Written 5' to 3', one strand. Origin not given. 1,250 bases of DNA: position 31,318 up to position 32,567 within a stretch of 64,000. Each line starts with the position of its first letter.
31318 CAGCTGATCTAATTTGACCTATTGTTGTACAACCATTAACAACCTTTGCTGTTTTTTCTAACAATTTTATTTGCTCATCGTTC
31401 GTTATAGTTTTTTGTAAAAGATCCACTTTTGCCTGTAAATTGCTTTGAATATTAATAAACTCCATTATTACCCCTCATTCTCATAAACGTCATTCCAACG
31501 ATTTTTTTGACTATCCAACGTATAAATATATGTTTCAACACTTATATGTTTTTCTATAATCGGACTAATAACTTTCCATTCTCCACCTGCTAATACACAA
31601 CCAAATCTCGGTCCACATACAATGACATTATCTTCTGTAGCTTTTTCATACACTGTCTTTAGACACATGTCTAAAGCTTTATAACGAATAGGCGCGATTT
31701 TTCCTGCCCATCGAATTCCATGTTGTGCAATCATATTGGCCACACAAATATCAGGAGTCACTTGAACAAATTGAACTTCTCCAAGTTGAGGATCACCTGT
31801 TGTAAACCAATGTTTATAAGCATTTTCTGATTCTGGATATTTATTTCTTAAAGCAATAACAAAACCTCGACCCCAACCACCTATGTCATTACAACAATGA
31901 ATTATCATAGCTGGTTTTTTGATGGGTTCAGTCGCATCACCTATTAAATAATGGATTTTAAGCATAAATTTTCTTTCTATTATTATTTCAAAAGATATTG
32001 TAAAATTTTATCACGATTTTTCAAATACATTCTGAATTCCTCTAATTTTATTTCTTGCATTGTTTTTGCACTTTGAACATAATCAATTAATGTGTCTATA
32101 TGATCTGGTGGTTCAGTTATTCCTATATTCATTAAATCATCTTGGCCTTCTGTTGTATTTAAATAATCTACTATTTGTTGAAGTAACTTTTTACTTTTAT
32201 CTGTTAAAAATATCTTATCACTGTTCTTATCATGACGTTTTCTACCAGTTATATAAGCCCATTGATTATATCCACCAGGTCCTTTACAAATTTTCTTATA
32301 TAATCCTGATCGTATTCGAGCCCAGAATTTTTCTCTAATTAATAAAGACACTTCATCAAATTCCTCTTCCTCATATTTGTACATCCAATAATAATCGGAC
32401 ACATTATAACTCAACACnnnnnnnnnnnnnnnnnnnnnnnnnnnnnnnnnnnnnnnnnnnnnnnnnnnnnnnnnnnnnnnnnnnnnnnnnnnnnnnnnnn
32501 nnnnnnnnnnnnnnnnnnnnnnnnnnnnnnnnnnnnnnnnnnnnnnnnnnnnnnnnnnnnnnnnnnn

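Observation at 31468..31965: Macro-domain protein in a phage carrying NAD salvage genes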

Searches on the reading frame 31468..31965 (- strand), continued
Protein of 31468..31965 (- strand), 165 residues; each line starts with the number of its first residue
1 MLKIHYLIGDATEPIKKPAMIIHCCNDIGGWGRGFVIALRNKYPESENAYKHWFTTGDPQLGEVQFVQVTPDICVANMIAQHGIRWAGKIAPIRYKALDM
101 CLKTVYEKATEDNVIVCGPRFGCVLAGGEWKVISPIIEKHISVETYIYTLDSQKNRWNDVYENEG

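Call 76: find_encoding_contigs(protein=P0068, flank=6000, max_places=1)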
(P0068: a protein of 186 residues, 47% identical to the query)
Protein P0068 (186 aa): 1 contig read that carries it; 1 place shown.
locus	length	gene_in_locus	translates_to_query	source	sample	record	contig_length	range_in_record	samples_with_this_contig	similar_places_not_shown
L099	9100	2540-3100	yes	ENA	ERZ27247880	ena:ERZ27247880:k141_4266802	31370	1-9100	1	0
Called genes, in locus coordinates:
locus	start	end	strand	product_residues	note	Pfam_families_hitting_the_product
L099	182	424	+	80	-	PF13521:AAA_28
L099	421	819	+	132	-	-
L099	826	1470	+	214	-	-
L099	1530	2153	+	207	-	PF08551:DUF1751, PF01694:Rhomboid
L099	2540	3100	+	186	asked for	-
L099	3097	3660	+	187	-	-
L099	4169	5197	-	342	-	-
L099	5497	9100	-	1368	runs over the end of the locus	-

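Call 89: fold_search(model_id=the predicted structure, library=viral)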
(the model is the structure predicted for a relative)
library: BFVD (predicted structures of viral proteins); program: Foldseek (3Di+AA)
matches with E <= 10: 772; with E <= 0.001: 138
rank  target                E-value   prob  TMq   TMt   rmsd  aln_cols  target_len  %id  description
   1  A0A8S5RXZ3            1.8e-17  1.00  0.86  0.62   2.4       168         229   42  Poa1p-like protein [Myoviridae sp. ctNQV2]
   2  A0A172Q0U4            3.0e-12  1.00  0.76  0.61   2.8       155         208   23  Appr-1-p processing protein [Acinetobacter phage vB_AbaM_ME3]
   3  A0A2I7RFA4            9.0e-12  1.00  0.73  0.77   2.9       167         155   22  (no name in the UniProt tables at hand)
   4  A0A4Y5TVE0            9.6e-12  1.00  0.78  0.83   2.3       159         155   15  Macro domain-containing protein [Vibrio phage VAP7]
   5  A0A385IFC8            1.0e-11  1.00  0.79  0.56   2.2       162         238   25  (no name in the UniProt tables at hand)
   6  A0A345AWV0            1.0e-11  1.00  0.79  0.58   5.2       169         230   22  (no name in the UniProt tables at hand)
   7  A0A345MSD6            5.5e-11  1.00  0.76  0.39   3.2       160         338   16  (no name in the UniProt tables at hand)
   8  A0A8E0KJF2            7.1e-11  1.00  0.73  0.28   3.9       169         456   16  Putative VP8 protein [Kadipiro virus]
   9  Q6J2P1                1.5e-10  1.00  0.76  0.52   4.8       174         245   24  Uncharacterized protein tk.4 [Acinetobacter phage 133]
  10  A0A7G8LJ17            2.4e-10  1.00  0.74  0.37   2.5       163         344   20  Macro domain-containing protein [Cressdnaviricota sp.]
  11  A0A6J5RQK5            3.6e-10  1.00  0.75  0.79   2.6       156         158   22  Uncharacterized protein [uncultured Caudovirales phage]
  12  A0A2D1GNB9            3.8e-10  1.00  0.73  0.70   3.3       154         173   22  (no name in the UniProt tables at hand)
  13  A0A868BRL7            1.0e-09  1.00  0.75  0.67   3.5       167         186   20  (no name in the UniProt tables at hand)
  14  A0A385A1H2            1.1e-09  1.00  0.71  0.55   3.2       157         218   23  (no name in the UniProt tables at hand)
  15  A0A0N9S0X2            1.5e-09  1.00  0.72  0.47   6.6       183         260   20  Macro domain-containing protein [Escherichia phage SUSP2]
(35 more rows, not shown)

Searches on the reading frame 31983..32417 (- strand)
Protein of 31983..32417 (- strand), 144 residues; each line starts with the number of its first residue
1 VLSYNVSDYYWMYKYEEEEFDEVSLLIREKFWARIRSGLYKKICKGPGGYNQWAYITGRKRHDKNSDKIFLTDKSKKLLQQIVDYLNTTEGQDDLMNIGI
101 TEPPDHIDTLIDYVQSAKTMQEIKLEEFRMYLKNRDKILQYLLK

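Call 11: search_protein_families(library=pfam, proteins=[window:31983-32417:-], max_evalue=0.01)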
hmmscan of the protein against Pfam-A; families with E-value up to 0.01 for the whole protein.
window:31983-32417:- (144 aa): 0 families

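Call 71: search_protein_families(library=ncbifam, proteins=[window:31983-32417:-], max_evalue=0.01)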
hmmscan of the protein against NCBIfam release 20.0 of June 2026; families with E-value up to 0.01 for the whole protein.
window:31983-32417:- (144 aa): 0 families

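Call 77: search_protein_families(library=phrogs, proteins=[window:31983-32417:-], max_evalue=0.001)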
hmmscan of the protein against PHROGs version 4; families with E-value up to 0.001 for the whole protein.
window:31983-32417:- (144 aa): 0 families

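Call 86: search_solved_structures(query=window:31983-32417:-, max_evalue=5)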
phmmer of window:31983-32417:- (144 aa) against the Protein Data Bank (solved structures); distinct sequences matched with E-value up to 5: 1.
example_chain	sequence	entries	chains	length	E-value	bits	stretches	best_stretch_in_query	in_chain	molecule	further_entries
8clk_E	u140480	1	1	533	1.2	11.9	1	10-67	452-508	General transcription factor 3C polypeptide 5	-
